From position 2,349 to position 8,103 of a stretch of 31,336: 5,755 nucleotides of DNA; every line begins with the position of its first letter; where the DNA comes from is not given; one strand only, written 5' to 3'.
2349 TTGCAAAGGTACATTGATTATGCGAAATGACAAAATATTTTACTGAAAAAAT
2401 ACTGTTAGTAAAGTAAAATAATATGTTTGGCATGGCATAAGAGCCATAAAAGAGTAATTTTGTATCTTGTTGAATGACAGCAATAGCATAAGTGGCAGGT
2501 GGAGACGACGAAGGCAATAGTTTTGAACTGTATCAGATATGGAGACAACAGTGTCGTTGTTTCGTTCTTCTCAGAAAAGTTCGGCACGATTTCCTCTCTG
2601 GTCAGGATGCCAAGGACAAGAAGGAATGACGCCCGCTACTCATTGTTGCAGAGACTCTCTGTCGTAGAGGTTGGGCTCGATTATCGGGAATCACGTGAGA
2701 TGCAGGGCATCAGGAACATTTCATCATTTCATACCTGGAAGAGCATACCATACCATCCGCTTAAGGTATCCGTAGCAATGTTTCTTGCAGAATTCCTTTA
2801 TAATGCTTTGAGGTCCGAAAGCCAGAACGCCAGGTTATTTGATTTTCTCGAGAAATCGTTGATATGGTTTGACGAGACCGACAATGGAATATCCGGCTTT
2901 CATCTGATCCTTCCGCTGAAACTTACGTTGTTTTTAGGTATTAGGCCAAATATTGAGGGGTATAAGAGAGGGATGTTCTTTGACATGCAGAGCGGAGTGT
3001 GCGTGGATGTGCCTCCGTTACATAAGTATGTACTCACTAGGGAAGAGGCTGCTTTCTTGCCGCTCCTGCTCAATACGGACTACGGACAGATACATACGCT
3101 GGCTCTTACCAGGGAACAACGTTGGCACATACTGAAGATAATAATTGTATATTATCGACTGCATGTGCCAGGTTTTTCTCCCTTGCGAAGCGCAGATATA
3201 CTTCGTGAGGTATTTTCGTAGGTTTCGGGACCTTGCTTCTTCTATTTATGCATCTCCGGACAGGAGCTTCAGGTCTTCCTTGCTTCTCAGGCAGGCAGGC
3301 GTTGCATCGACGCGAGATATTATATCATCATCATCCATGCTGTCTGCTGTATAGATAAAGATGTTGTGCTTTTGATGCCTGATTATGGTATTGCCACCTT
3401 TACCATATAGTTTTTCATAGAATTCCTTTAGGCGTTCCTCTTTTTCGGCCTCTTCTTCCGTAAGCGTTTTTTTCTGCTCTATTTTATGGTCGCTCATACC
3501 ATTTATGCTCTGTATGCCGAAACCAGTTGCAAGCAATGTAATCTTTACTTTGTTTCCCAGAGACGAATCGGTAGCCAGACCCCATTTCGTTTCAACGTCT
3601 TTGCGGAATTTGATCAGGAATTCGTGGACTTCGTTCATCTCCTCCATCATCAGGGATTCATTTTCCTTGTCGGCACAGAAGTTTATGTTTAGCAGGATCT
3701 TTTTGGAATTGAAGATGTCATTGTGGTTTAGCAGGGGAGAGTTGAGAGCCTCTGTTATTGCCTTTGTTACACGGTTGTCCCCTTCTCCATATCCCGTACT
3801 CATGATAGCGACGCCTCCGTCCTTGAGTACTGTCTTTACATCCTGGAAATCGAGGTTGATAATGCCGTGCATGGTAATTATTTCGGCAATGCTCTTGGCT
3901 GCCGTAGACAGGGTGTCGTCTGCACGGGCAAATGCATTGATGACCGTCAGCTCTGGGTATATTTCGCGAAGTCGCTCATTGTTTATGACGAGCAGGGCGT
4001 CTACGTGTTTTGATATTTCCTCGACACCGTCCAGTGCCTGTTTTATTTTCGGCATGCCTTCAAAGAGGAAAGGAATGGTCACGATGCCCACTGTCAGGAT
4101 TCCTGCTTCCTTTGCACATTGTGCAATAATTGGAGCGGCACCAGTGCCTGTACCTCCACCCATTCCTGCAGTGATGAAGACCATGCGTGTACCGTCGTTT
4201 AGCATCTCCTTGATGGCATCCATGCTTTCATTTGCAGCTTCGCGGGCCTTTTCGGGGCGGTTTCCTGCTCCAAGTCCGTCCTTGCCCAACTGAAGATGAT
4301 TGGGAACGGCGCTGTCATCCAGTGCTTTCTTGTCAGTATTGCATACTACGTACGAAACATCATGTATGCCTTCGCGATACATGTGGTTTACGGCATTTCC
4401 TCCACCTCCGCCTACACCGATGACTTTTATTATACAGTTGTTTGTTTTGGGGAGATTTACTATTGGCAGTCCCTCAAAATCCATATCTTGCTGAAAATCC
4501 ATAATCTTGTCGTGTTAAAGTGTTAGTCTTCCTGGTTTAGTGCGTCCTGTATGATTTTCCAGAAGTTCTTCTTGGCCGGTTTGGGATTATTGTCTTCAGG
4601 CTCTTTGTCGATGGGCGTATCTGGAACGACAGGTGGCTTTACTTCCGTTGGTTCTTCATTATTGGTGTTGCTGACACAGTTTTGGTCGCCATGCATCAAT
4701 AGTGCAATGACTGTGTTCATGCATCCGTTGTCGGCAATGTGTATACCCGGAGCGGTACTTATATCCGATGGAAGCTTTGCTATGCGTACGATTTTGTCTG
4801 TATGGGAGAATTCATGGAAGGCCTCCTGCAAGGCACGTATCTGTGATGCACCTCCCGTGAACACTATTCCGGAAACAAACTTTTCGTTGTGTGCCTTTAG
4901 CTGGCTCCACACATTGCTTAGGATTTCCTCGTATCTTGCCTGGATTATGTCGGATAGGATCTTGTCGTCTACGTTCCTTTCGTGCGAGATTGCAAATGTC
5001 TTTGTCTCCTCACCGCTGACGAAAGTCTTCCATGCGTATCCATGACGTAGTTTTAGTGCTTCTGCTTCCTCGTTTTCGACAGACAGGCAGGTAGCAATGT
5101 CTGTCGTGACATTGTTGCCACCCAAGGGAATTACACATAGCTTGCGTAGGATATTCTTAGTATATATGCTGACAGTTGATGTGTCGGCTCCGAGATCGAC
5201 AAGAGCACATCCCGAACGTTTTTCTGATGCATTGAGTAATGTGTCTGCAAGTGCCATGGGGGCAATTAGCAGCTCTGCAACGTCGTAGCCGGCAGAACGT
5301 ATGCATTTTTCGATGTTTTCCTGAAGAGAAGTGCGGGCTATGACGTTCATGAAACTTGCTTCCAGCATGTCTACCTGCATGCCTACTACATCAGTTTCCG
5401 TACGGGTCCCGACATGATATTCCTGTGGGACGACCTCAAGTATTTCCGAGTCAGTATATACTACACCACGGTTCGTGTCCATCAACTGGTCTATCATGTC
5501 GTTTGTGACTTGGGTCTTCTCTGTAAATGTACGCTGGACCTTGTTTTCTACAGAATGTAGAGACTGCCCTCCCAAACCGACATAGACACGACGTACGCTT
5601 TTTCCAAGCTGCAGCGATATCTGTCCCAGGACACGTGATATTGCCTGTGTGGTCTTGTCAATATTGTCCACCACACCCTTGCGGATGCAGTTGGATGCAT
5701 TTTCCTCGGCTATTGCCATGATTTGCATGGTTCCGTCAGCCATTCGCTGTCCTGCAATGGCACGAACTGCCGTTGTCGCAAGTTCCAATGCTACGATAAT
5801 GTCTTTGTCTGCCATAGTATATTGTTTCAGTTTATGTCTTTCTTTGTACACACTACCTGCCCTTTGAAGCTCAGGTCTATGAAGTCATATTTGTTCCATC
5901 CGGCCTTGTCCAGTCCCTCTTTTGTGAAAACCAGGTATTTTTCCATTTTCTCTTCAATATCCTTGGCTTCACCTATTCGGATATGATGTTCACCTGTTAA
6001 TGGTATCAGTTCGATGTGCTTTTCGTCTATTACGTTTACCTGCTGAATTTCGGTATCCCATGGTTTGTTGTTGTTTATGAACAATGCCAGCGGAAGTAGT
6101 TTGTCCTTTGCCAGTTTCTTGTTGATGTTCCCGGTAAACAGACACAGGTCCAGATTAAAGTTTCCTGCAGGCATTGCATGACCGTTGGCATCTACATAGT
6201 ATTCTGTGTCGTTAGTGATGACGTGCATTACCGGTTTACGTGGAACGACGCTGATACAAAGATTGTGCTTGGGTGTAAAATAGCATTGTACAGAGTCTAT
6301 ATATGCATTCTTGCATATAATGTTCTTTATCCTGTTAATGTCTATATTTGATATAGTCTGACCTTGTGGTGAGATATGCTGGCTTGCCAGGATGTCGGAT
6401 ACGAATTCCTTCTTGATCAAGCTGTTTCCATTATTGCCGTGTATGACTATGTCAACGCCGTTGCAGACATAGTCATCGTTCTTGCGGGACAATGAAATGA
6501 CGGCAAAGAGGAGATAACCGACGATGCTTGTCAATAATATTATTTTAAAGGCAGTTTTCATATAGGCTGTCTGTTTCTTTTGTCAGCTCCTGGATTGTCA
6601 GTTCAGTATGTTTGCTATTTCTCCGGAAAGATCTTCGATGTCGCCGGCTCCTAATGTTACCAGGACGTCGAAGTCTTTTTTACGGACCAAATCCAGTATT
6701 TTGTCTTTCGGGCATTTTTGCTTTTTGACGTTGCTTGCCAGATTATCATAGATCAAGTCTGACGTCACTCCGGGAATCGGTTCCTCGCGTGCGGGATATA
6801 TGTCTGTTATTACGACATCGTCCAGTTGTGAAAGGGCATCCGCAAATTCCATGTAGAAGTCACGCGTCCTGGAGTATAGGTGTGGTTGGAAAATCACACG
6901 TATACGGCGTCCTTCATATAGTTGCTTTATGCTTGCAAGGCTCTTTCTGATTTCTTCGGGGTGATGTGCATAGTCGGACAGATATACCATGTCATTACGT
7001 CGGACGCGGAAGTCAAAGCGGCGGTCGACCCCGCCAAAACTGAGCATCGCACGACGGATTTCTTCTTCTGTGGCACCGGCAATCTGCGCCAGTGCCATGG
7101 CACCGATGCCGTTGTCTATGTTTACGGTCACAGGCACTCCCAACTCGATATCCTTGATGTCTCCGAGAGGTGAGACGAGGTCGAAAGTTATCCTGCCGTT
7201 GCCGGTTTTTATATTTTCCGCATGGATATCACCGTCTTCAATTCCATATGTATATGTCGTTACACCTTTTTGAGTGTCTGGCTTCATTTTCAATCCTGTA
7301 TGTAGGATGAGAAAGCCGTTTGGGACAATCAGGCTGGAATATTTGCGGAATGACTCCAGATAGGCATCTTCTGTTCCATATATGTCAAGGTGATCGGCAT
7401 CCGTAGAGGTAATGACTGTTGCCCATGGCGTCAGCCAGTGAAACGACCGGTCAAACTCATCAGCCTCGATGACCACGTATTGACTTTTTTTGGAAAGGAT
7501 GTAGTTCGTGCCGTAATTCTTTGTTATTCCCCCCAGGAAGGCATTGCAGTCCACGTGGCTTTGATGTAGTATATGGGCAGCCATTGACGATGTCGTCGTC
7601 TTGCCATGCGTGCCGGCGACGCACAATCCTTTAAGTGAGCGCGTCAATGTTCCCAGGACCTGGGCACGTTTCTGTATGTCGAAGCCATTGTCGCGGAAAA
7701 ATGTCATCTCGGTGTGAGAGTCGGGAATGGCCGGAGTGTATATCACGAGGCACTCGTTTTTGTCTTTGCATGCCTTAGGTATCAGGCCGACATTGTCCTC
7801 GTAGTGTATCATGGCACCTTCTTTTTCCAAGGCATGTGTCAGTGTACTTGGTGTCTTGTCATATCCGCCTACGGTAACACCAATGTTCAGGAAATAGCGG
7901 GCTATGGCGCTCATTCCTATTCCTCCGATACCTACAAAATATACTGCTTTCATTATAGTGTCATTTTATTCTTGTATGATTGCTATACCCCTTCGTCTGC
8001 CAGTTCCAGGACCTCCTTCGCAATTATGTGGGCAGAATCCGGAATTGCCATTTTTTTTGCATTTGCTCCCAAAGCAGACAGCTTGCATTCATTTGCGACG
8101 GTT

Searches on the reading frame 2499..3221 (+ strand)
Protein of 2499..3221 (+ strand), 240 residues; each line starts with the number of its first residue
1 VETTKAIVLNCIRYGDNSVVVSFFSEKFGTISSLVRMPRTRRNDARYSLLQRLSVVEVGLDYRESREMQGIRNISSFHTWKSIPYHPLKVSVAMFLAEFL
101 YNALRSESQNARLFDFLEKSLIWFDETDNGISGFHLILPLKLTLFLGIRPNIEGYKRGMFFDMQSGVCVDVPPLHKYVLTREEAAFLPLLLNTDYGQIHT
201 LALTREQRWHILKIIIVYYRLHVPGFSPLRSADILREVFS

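Call 9: search_protein_families(library=pfam, proteins=[window:2499-3221:+], max_evalue=0.001)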
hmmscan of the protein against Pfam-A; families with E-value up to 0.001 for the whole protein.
window:2499-3221:+ (240 aa): 2 families
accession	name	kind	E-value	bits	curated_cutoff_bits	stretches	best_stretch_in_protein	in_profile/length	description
PF02565.21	RecO_C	-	2.8e-15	56.9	22.1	1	88-225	5-151/157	Recombination protein O C terminal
PF11967.14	RecO_N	-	6.1e-12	45.8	27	1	1-75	1-75/80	Recombination protein O N terminal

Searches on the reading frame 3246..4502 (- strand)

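Call 9: search_protein_families(library=pfam, proteins=[window:3246-4502:-], max_evalue=0.001)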
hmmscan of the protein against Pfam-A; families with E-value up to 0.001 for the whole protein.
window:3246-4502:- (418 aa): 2 families
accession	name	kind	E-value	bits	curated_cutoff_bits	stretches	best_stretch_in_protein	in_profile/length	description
PF00091.31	Tubulin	-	2.3e-44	152.4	33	1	25-182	2-189/190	Tubulin/FtsZ family, GTPase domain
PF12327.13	FtsZ_C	-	4.5e-14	53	27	1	230-328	1-94/95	FtsZ family, C-terminal domain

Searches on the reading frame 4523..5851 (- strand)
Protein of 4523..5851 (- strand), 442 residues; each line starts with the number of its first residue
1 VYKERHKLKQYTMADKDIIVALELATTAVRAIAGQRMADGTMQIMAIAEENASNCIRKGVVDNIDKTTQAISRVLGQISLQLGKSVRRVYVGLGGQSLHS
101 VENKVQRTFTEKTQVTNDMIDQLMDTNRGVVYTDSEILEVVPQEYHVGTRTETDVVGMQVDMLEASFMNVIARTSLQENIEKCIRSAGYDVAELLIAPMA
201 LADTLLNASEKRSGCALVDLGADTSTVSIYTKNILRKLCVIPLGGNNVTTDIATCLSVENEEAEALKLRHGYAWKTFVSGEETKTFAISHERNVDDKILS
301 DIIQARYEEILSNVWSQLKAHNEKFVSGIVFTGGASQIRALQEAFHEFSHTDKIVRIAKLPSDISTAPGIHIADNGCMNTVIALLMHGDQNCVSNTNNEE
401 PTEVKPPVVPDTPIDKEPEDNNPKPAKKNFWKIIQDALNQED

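Call 9: search_protein_families(library=pfam, proteins=[window:4523-5851:-], max_evalue=0.001)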
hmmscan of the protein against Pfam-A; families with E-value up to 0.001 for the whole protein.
window:4523-5851:- (442 aa): 4 families
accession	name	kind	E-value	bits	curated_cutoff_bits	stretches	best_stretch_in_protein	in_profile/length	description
PF14450.12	FtsA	-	5.1e-22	79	31.8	1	216-360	1-112/127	Cell division protein FtsA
PF02491.25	SHS2_FTSA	-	1.5e-09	38.5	25.4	1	95-170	1-78/79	SHS2 domain inserted in FTSA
PF11104.14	PilM_2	-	4.6e-08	32.8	27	1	24-347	4-296/340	Type IV pilus assembly protein PilM;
PF06723.19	MreB_Mbl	-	1.5e-07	31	27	1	180-363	112-309/327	MreB/Mbl protein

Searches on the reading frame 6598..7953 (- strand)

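Call 9: search_protein_families(library=pfam, proteins=[window:6598-7953:-], max_evalue=0.001)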
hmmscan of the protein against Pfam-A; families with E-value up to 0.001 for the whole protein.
window:6598-7953:- (451 aa): 3 families
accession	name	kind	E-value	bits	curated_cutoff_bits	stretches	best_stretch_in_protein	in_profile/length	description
PF08245.18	Mur_ligase_M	-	3.4e-19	70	24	1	112-289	1-200/200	Mur ligase middle domain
PF01225.30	Mur_ligase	-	9.5e-16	58.4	21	1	4-105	2-92/95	Mur ligase family, catalytic domain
PF02875.26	Mur_ligase_C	-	2.2e-13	51.6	28.4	1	311-412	1-101/127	Mur ligase, glutamate ligase domain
